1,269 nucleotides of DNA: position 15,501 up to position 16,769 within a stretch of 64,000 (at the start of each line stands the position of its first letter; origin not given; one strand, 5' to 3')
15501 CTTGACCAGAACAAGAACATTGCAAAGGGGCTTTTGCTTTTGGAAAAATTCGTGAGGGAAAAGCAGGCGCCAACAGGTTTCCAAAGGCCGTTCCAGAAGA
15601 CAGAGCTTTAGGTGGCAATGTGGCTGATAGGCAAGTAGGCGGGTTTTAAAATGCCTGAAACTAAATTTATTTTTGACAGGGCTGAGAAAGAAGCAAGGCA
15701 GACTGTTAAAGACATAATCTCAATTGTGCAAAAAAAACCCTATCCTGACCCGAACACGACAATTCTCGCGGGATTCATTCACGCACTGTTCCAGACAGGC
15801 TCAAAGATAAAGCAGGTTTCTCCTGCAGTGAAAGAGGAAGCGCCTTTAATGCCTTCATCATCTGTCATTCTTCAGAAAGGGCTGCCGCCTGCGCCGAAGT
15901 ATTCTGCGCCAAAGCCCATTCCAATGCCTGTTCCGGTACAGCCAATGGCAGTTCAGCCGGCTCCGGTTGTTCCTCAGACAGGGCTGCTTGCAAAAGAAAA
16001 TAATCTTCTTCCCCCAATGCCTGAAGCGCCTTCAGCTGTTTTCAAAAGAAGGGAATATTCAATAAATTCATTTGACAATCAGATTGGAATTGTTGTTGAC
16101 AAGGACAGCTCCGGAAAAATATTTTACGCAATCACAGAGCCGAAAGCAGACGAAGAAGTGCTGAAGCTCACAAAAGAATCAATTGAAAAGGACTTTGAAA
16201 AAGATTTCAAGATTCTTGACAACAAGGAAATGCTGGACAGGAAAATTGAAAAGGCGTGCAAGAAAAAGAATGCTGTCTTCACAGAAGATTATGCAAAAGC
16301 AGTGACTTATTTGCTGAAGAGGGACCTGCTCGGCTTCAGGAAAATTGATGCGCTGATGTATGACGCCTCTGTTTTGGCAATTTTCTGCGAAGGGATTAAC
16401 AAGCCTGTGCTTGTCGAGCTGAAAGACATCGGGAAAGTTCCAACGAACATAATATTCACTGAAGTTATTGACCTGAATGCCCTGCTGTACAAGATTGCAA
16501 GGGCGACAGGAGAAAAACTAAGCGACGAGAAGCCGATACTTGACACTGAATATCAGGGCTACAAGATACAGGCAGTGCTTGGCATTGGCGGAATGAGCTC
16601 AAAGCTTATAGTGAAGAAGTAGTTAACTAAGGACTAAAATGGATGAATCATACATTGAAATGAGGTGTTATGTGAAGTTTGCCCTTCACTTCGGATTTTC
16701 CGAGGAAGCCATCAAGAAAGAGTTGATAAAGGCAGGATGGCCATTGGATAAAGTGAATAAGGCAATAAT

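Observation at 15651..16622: FlaI/GspE-type secretion ATPase N-terminal domain encoded alone, with a Pro-rich spacer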

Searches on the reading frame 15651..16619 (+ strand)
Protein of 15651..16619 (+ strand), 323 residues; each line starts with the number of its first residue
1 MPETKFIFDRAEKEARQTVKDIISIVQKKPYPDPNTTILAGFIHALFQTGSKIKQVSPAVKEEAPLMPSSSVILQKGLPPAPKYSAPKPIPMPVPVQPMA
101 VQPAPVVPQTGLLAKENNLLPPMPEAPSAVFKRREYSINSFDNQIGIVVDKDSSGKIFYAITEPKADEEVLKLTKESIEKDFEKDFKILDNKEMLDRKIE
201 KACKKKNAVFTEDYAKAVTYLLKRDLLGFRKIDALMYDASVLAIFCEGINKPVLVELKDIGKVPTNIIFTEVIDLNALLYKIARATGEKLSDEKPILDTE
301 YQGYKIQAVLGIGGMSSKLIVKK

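Call 4: search_solved_structures(query=window:15651-16619:+, max_evalue=10, show_alignments=3)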
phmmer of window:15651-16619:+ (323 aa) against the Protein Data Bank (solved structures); distinct sequences matched with E-value up to 10: 3.
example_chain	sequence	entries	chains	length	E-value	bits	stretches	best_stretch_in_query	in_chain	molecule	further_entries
2oap_1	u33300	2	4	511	3.3e-16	62.7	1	130-311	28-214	Type II secretion system protein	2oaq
9scz_A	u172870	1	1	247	0.31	13.6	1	139-185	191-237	Transcriptional regulatory protein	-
6w6v_K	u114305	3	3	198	0.75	12.3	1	133-214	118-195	Ribonuclease MRP protein subunit SNM1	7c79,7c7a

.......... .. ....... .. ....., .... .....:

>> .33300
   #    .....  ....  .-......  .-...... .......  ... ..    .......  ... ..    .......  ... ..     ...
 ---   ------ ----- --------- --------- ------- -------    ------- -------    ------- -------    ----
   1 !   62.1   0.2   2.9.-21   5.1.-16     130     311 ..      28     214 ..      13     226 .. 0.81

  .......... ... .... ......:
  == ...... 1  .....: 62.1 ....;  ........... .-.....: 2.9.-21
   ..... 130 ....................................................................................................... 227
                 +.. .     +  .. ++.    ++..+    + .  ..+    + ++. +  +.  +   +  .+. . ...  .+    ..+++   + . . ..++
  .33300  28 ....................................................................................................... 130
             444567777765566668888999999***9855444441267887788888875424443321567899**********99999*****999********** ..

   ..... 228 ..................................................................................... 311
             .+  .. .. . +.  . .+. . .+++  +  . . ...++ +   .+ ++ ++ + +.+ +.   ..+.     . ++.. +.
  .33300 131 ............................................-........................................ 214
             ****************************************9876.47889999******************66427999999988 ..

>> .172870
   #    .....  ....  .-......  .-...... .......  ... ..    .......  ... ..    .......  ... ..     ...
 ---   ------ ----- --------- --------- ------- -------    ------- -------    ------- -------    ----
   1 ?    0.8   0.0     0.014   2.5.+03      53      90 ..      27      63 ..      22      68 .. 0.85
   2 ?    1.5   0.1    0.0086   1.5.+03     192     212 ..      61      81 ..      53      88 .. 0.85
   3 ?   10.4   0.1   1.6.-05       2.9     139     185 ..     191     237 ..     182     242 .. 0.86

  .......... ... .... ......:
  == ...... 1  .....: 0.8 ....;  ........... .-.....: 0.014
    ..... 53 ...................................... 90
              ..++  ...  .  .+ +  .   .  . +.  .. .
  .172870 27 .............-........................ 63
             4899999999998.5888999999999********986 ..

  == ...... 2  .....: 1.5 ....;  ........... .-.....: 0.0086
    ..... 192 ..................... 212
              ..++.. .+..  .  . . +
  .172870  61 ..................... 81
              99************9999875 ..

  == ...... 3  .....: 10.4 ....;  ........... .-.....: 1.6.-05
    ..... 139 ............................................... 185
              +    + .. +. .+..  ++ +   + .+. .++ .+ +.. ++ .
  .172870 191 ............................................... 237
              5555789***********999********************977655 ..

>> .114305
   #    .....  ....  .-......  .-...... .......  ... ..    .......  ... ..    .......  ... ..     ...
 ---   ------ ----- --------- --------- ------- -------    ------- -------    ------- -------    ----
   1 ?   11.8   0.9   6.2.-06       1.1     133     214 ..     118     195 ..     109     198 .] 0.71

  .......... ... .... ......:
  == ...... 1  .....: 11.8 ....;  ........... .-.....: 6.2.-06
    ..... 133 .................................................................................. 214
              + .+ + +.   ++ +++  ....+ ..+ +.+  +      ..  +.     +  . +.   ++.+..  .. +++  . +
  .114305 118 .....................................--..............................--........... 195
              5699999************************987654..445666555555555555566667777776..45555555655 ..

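Call 5: search_protein_families(library=pfam, proteins=[window:15651-16619:+], max_evalue=1)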
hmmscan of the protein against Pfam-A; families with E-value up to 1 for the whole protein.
window:15651-16619:+ (323 aa): 0 families

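Call 7: find_homologous_proteins(query=window:15651-16619:+, max_evalue=0.001)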
Query window:15651-16619:+ (323 aa): 25 proteins with E <= 0.001 among 1997 candidates.
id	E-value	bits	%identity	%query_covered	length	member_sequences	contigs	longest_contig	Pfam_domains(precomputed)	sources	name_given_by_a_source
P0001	2.0e-204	696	100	100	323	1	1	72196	-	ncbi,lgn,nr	ncbi:MAG: hypothetical protein PHO02_03160 [Candidatus Nanoarchaeia archaeon]|nr:hypothetical protei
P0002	1.5e-158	545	78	100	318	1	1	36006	-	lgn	-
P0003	5.1e-157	540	76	100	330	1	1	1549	-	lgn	-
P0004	1.9e-154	532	75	100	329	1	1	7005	-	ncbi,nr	ncbi:MAG: hypothetical protein QME12_06845 [Nanoarchaeota archaeon]|nr:hypothetical protein [Nanoarc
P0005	1.9e-153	528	74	100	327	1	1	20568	-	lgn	-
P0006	5.3e-143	494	71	100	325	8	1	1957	-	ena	-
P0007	3.1e-142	491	71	100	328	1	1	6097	-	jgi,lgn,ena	-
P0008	2.0e-141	489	71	100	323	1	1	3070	-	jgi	jgi:hypothetical protein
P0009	7.7e-138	477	68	100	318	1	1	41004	-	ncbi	ncbi:MAG: hypothetical protein V1734_01835 [Nanoarchaeota archaeon]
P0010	8.1e-138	477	68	100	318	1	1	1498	-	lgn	-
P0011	1.4e-123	430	64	100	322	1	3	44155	-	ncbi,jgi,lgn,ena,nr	ncbi:MAG TPA: hypothetical protein HA362_05780 [Nanoarchaeota archaeon]|nr:hypothetical protein [Nan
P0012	3.3e-121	422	59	100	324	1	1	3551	-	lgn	-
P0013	6.2e-112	392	59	100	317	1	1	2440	-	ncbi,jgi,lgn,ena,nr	ncbi:MAG: hypothetical protein KJ955_04275 [Nanoarchaeota archaeon]|nr:hypothetical protein [Nanoarc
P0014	5.0e-109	382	58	100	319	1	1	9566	-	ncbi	-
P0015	3.0e-107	377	57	100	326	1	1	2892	-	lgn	-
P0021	8.2e-79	283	44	99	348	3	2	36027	-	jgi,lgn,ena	-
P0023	5.5e-65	238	41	99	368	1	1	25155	-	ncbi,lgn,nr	ncbi:hypothetical protein D6777_03265 [Candidatus Woesearchaeota archaeon]|nr:MAG: hypothetical prot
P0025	2.6e-46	176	34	99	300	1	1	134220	-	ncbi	ncbi:MAG: hypothetical protein ABIF40_04305 [archaeon]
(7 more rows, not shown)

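Call 10: find_encoding_contigs(protein=P0025, flank=8000, max_places=2)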
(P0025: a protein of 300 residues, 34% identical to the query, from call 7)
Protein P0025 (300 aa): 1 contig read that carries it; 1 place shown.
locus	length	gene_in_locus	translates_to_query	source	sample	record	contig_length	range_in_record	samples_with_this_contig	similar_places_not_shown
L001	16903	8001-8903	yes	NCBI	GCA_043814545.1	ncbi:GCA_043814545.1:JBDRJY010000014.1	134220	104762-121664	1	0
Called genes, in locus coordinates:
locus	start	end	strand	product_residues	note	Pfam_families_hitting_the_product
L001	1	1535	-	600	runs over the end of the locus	PF04566:RNA_pol_Rpb2_4, PF04567:RNA_pol_Rpb2_5 (weak), PF00562:RNA_pol_Rpb2_6, PF04560:RNA_pol_Rpb2_7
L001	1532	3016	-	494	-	PF04563:RNA_pol_Rpb2_1, PF04561:RNA_pol_Rpb2_2, PF04565:RNA_pol_Rpb2_3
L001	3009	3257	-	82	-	PF01191:RNA_pol_Rpb5_C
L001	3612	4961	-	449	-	PF00753:Lactamase_B, PF12706:Lactamase_B_2, PF22505:RNase_J_b_CASP, PF07521:RMMBL (weak)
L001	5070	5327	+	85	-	-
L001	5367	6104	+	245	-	-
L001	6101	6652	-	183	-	-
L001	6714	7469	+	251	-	-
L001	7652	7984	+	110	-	-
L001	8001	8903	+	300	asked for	-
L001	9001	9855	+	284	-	PF04055:Radical_SAM, PF13353:Fer4_12 (faint)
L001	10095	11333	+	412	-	PF00589:Phage_integrase (weak)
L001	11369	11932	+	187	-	PF00300:His_Phos_1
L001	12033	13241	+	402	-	PF07690:MFS_1, PF12832:MFS_1_like, PF05977:MFS_3 (weak)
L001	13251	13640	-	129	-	PF09860:DUF2087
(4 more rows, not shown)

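Call 11: find_encoding_contigs(protein=P0023, flank=8000, max_places=2)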
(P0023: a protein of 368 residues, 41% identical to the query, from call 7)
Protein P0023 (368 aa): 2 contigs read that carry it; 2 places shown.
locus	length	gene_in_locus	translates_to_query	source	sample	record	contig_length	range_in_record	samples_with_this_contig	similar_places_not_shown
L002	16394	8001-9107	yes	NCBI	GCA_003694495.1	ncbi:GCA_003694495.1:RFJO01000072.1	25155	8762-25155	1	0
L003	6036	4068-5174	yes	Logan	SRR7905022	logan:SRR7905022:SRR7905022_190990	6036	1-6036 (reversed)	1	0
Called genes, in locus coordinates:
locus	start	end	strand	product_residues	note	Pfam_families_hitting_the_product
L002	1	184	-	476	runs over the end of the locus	-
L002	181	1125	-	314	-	PF07584:BatA, PF00092:VWA, PF13519:VWA_2, PF13768:VWA_3 (weak)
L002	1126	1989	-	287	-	PF01882:DUF58, PF00092:VWA (weak), PF13519:VWA_2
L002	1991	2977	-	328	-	PF20030:bpMoxR, PF00004:AAA (weak), PF07726:AAA_3, PF07728:AAA_5, PF17863:AAA_lid_2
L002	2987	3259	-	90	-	PF14947:HTH_45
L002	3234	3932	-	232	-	-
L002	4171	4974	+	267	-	-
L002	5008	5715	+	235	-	PF01411:tRNA-synt_2c, PF07973:tRNA_SAD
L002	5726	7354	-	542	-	PF00118:Cpn60_TCP1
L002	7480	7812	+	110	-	-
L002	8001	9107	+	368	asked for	-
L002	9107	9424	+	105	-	-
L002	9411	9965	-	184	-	PF05552:MS_channel_1st_1, PF00924:MS_channel_2nd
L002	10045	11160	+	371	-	PF03193:RsgA_GTPase (faint), PF01926:MMR_HSR1, PF02421:FeoB_N, PF00350:Dynamin_N (faint), PF16897:MMR_HSR1_Xtn, PF02824:TGS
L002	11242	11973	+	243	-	-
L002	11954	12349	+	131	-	PF04472:SepF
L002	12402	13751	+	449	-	PF02878:PGM_PMM_I, PF02879:PGM_PMM_II, PF02880:PGM_PMM_III, PF00408:PGM_PMM_IV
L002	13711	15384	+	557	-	-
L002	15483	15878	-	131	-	-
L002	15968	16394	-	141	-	PF07136:DUF1385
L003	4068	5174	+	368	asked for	-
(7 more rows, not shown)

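Call 12: find_encoding_contigs(protein=P0021, flank=8000, max_places=2)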
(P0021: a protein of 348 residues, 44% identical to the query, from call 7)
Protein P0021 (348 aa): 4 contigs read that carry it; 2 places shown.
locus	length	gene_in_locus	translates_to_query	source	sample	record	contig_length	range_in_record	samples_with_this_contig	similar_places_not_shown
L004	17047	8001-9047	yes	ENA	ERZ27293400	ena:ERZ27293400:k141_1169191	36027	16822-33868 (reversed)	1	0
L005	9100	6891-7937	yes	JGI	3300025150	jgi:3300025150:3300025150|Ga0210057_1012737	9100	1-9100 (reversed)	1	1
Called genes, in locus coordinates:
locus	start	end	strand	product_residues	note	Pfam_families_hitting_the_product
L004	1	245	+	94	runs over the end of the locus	PF01918:Alba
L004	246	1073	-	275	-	PF00483:NTP_transferase, PF12804:NTP_transf_3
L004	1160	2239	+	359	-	PF10023:Aminopep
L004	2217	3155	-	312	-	PF00089:Trypsin (faint), PF13365:Trypsin_2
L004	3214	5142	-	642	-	-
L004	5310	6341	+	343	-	PF01145:Band_7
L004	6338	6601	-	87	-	-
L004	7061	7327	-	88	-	PF04014:MazE_antitoxin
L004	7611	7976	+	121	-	-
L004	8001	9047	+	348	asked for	-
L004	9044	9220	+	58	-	-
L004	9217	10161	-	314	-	PF13599:Pentapeptide_4 (faint), PF00805:Pentapeptide (faint)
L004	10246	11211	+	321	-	-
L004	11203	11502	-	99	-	-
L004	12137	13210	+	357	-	PF04607:RelA_SpoT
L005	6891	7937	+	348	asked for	-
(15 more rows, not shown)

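Call 22: predict_structure(alignment_id=A1)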
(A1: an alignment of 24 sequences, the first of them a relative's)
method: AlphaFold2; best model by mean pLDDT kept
length: 323 residues; sequences in the alignment: 24
mean_pLDDT: 74.8   pTM: 0.53
mean pLDDT of the five models: 74.8, 73.5, 73.4, 72.0, 71.8
residues with pLDDT >= 90: 93; 70-90: 121; 50-70: 53; < 50: 56
segments of 3 or more residues with pLDDT < 50: 54-74, 91-118
pLDDT, mean of each block of 10 residues (from residue 1): 59 80 65 63 65 41 37 51 54 40 39 44 55 86 88 90 90 90 85 92 92 91 87 89 92 92 92 87 87 89 90 84 93
secondary structure, 60 per line:
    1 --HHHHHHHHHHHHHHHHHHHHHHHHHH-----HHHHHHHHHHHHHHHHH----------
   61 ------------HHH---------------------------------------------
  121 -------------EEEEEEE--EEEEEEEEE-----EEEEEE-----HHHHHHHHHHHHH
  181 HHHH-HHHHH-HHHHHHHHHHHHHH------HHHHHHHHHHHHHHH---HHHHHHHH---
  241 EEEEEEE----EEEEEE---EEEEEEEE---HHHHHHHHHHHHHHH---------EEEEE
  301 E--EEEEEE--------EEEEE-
elements in order: H3-28 H34-50 E134-140 E143-151 E157-162 H168-184 H186-190 H192-205 H212-226 H230-237 E241-247 E252-257 E261-268 H272-286 E296-301 E304-309 E318-322

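Call 24: search_protein_representatives(alignment_id=A1)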
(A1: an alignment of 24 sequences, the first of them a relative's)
Query: 24 sequences, 326 profile positions. Proteins with E-value up to 0.001 (for the whole library): 1433; up to 1e-10: 731; up to 1e-30: 73. The best 150 are listed.
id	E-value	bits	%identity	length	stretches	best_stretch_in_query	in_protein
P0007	8.4e-155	532.0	-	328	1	1-325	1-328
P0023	6.1e-125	433.9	-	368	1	2-325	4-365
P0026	1.4e-97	344.0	-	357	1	1-325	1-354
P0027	4.2e-95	335.8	-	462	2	66-325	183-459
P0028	3.6e-93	329.5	-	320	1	1-325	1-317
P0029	1.7e-91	324.0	-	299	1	3-325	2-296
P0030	5.9e-89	315.6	-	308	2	125-325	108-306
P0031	9.9e-88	311.6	-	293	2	107-325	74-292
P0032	1.3e-84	301.4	-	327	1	3-325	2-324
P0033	8.9e-84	298.6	-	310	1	3-325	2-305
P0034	4.1e-77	276.7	-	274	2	118-325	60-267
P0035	4.1e-76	273.4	-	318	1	3-325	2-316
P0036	6.8e-72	259.6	-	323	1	1-325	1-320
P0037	6.2e-70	253.1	-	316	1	3-325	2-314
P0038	1.6e-69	251.8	-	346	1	1-325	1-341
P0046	7.7e-60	219.9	-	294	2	111-325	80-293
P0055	4.1e-49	184.7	-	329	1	1-325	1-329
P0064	6.0e-41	157.9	-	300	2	79-324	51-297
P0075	9.1e-36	140.8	-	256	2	116-325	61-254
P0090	4.7e-31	125.3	-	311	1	2-325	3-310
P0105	2.2e-28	116.6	-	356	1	68-325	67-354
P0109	4.1e-28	115.7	-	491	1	133-311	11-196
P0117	2.4e-27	113.2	-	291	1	3-325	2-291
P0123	1.2e-26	110.9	-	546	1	140-303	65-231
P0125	2.0e-26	110.2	-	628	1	150-314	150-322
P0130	5.1e-26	108.8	-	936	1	132-312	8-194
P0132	6.4e-26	108.5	-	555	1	121-316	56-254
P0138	2.4e-25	106.6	-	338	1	3-325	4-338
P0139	2.9e-25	106.3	-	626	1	67-312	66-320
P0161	8.1e-24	101.6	-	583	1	90-314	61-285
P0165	1.2e-23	101.0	-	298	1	101-312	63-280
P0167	1.4e-23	100.8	-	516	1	134-314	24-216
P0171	3.2e-23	99.6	-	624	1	155-314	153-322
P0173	4.1e-23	99.3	-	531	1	118-303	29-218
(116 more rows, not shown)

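Call 25: fold_search(model_id=the predicted structure, library=pdb)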
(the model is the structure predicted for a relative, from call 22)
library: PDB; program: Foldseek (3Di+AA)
matches with E <= 10: 476; with E <= 0.001: 14
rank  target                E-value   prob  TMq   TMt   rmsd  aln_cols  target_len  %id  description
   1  2oap_2                1.4e-12  1.00  0.48  0.32   4.2       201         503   27  Crystal structure of the archaeal secretion ATPase GspE in complex with AMP-PNP (released 2007-02-13)
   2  2oap_1                3.9e-12  1.00  0.45  0.30   5.0       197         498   25  Crystal structure of the archaeal secretion ATPase GspE in complex with AMP-PNP (released 2007-02-13)
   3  4ii7_D                4.5e-11  1.00  0.42  0.28   6.2       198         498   20  Archaellum Assembly ATPase FlaI (released 2013-03-06)
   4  4ihq_A                5.4e-11  1.00  0.46  0.30   4.1       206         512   21  Archaellum Assembly ATPase FlaI bound to ADP (released 2013-03-06)
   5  4ii7_B                8.5e-11  1.00  0.45  0.30   4.2       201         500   21  Archaellum Assembly ATPase FlaI (released 2013-03-06)
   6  4ihq_C                1.0e-10  1.00  0.47  0.31   5.4       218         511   19  Archaellum Assembly ATPase FlaI bound to ADP (released 2013-03-06)
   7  4ii7_C                1.9e-10  1.00  0.48  0.31   3.8       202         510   19  Archaellum Assembly ATPase FlaI (released 2013-03-06)
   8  4ii7_A                6.9e-10  1.00  0.45  0.30   4.2       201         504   22  Archaellum Assembly ATPase FlaI (released 2013-03-06)
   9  9e24_A                2.5e-08  1.00  0.41  0.32   2.8       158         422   16  Closed structure of CpaF without nucleotides (Apo dataset) (released 2025-04-23)
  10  8rkd_B                6.4e-08  1.00  0.43  0.34   2.7       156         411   15  TadA/CpaF with AMPPNP (released 2024-08-14)
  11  8rkd_A                9.7e-08  1.00  0.42  0.33   2.8       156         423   15  TadA/CpaF with AMPPNP (released 2024-08-14)
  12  8rjf_A                1.2e-07  1.00  0.42  0.33   2.9       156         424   15  TadA/CpaF with ADP (released 2024-08-14)
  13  3jc8_Ba               3.3e-04  1.00  0.23  0.17  13.8       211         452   13  Architectural model of the type IVa pilus machine in a piliated state (released 2016-03-16)
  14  2gza_B                5.6e-04  1.00  0.22  0.22   3.1        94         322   19  Crystal structure of the VirB11 ATPase from the Brucella Suis type IV secretion system in complex with sulphate (released 2006-07-11)
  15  2gza_A                1.7e-03  1.00  0.24  0.24   2.8        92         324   17  Crystal structure of the VirB11 ATPase from the Brucella Suis type IV secretion system in complex with sulphate (released 2006-07-11)
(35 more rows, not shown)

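Call 26: search_protein_families(library=ncbifam, proteins=[window:15651-16619:+], max_evalue=0.1)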
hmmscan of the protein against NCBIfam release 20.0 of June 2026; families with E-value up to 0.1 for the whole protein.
window:15651-16619:+ (323 aa): 4 families
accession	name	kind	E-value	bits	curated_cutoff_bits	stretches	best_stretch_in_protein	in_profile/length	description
NF058587.1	archaellum_moto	equivalog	9.4e-13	47.7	550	1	163-300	85-217/527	archaellum flagellar ATPase motor FlaI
TIGR03819.1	heli_sec_ATPase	hypoth_equivalog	0.0032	16.7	373.15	1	192-311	14-133/340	TadA family conjugal transfer-associated ATPase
NF010475.0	PRK13900.1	equivalog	0.0083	15.2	389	1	249-311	29-93/333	type IV secretion system ATPase VirB11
NF000361.1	self_FomB_kinase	exception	0.078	12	400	0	178-241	224-288/325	FomB family phosphonate monophosphate kinase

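Call 28: find_related_loci(query=A1, collection=genome_contigs, flank=6000)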
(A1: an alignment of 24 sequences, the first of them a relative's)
Query A1 (323 aa) in genome_contigs; peptide patterns used: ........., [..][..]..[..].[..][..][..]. (x = any residue, [..] = any of these).
57 stretches matched a pattern; 8 encode a relative of the query (tblastn E <= 1e-3); 8 distinct loci.
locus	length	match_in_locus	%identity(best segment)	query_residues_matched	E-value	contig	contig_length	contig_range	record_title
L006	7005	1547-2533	75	1-323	4e-156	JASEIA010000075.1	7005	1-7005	MAG: Nanoarchaeota archaeon isolate Yes70-37 NODE_75_length_7005_cov_6.535108, whole genome shotgun sequence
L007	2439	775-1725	59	1-323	2e-120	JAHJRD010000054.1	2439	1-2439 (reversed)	MAG: Nanoarchaeota archaeon isolate OS_PC_MetaG.mb.129 OS_PC_MetaG.mb.129_k141_319100, whole genome shotgun sequence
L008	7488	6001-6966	64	1-323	9e-129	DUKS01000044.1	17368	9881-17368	MAG TPA_asm: Nanoarchaeota archaeon isolate UBA9640 contig_21373, whole genome shotgun sequence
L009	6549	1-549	73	141-323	3e-88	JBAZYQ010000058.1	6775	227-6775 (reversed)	MAG: Candidatus Nanoarchaeia archaeon isolate SO_2017_GW1_84 NODE_42475_length_6775_cov_0.931408_OW334_2017, whole genom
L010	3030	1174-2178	43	4-323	7e-85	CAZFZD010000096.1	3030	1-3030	MAG TPA_asm: Candidatus Woesearchaeota archaeon isolate SRP332253_co1_141 genome assembly, contig: NODE_48738_length_303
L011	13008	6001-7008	44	4-323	8e-83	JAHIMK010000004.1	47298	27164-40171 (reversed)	MAG: Nanoarchaeota archaeon isolate KR13_N2.mb.68 KR13_N2.mb.68_k141_19251, whole genome shotgun sequence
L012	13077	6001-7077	41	5-323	3e-70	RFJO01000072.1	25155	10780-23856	MAG: Candidatus Woesearchaeota archaeon isolate J104 k99_1151058, whole genome shotgun sequence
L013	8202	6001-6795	34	5-323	1e-51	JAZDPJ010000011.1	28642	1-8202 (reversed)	MAG: archaeon isolate MEGAHIT-group-0.828 k141_9852250, whole genome shotgun sequence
